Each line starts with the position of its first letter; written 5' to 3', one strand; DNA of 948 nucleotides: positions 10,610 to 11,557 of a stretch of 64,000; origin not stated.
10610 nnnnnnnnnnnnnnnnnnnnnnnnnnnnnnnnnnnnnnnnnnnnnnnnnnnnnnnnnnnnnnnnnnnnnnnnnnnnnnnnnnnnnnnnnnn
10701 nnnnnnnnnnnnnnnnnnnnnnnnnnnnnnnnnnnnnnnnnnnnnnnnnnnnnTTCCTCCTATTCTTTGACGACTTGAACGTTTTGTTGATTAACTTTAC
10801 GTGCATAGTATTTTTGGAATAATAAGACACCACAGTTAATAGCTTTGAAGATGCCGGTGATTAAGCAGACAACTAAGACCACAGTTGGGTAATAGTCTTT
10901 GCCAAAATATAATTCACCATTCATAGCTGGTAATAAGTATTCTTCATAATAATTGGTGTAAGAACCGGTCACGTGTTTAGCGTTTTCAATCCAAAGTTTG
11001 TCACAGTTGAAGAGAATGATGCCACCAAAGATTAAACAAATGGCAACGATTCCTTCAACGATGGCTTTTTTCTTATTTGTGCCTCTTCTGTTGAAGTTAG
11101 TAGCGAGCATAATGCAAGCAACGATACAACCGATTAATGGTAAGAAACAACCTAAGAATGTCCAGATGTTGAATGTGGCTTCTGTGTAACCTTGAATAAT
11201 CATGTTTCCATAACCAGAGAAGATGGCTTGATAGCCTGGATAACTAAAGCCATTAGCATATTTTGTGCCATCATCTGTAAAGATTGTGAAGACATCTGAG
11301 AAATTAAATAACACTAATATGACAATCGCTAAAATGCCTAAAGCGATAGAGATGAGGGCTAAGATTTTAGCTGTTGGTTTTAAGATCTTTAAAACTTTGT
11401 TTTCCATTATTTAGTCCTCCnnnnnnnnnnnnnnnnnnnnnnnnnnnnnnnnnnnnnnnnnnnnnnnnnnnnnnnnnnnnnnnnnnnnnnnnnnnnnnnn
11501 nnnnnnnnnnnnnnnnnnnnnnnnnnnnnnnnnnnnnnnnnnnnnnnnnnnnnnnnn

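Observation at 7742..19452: Two paralogous, circularly permuted GH3 glycosidases, each with both an N-terminal signal-anchor and a C-terminal TM helix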

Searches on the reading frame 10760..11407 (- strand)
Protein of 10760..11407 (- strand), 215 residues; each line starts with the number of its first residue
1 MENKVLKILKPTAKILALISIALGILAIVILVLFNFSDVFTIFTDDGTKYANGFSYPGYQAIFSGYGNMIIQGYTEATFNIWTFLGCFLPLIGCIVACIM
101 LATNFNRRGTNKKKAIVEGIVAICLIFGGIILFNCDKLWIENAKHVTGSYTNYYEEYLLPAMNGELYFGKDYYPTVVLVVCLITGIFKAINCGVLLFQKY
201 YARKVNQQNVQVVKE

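Call 3: search_protein_families(library=pfam, proteins=[window:10760-11407:-], max_evalue=0.01)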
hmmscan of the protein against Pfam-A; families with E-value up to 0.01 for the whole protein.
window:10760-11407:- (215 aa): 0 families

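Call 4: search_protein_families(library=ncbifam, proteins=[window:10760-11407:-], max_evalue=0.01)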
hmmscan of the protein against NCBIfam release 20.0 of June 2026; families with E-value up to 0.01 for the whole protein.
window:10760-11407:- (215 aa): 0 families

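Call 53: search_protein_families(library=pfam, proteins=[window:10760-11407:-], max_evalue=5)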
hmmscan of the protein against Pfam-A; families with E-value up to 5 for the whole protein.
window:10760-11407:- (215 aa): 4 families
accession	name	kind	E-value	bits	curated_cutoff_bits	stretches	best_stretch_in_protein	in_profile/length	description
PF22571.1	LiaI-LiaF-TM_PspC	-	0.021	15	27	1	7-131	25-134/142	PspC transmembrane region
PF05767.17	Pox_A14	-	0.034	14.8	27.7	1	79-133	11-65/93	Poxvirus virion envelope protein A14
PF20990.2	DUF2207_C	-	0.17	12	33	1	3-107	132-191/247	Predicted membrane protein (DUF2207) C-terminal domain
PF07314.17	Lit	-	1.6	9.2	24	1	14-43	119-148/176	Lipoprotein intramolecular transacylase Lit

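Call 71: search_protein_families(library=padloc, proteins=[window:10760-11407:-], max_evalue=0.01)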
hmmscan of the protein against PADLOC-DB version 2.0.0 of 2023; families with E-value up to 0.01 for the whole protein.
window:10760-11407:- (215 aa): 0 families
